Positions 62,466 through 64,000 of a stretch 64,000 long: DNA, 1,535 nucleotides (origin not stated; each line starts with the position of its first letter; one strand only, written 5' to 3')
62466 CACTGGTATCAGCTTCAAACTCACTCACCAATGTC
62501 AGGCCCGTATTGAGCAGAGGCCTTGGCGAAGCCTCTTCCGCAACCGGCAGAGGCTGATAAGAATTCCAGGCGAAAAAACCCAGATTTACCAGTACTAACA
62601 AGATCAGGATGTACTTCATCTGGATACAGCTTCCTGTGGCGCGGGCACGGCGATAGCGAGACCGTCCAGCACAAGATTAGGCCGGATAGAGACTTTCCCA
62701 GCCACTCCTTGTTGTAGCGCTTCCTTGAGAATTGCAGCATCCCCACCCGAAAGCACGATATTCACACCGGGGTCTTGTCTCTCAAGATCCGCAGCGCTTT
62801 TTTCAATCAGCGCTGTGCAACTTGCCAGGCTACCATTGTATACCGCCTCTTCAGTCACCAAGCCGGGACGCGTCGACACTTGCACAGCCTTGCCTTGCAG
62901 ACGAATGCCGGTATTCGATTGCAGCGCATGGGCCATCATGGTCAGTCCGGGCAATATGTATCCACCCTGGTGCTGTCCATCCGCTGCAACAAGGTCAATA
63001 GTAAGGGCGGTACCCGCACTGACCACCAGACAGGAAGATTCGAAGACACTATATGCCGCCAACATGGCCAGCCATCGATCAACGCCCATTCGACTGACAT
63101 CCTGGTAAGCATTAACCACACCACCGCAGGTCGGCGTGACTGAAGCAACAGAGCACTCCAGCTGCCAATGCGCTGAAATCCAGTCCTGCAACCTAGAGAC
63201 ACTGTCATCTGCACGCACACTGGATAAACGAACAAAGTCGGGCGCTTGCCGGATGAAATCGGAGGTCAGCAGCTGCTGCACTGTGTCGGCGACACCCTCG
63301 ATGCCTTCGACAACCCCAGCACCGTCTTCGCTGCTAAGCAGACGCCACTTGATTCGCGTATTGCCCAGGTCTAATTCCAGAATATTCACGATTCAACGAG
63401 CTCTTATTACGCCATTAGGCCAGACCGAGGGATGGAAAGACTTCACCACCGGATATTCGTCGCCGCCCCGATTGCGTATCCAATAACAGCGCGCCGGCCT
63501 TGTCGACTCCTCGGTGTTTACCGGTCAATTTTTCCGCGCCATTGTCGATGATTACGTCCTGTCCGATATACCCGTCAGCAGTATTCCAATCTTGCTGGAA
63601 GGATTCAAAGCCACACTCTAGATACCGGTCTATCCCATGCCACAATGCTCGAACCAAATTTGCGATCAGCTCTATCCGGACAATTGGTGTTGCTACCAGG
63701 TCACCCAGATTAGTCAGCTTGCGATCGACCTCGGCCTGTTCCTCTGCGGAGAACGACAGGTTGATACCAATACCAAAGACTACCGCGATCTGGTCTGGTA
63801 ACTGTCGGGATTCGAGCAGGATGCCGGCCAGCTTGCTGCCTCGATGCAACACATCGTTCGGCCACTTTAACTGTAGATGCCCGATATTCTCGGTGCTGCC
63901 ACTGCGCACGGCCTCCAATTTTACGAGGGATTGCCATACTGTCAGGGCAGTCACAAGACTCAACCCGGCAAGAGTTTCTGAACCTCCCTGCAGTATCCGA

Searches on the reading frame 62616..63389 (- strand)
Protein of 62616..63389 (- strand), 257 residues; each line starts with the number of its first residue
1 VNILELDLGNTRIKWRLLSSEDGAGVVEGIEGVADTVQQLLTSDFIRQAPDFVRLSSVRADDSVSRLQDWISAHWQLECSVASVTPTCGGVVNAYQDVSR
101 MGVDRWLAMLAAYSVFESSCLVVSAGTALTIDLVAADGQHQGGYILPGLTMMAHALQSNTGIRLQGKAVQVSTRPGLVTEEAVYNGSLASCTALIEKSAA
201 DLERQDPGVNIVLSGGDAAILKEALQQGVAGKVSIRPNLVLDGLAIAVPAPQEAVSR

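Call 75: search_protein_families(library=pfam, proteins=[window:62616-63389:-], max_evalue=0.00001)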
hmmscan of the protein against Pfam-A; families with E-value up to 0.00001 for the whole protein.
window:62616-63389:- (257 aa): 1 family
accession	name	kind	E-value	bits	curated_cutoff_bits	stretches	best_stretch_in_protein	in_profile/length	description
PF03309.20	Pan_kinase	-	1.4e-35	123.5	24.7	1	3-198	1-202/205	Type III pantothenate kinase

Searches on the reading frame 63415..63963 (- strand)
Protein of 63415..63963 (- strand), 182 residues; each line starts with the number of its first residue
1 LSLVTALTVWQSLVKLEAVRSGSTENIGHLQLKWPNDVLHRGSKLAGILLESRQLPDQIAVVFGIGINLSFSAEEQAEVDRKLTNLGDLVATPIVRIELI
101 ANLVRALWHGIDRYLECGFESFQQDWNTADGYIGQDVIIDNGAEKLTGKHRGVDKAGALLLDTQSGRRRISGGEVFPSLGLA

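Call 75: search_protein_families(library=pfam, proteins=[window:63415-63963:-], max_evalue=0.00001)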
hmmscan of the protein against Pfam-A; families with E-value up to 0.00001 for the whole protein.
window:63415-63963:- (182 aa): 2 families
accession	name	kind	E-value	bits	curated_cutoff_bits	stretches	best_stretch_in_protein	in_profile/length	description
PF02237.23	BPL_C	-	4.1e-09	36.6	21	1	132-176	1-46/48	Biotin protein ligase C terminal domain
PF03099.24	BPL_LplA_LipB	-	2.9e-06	27.6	21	1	13-68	77-133/133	Biotin/lipoate A/B protein ligase family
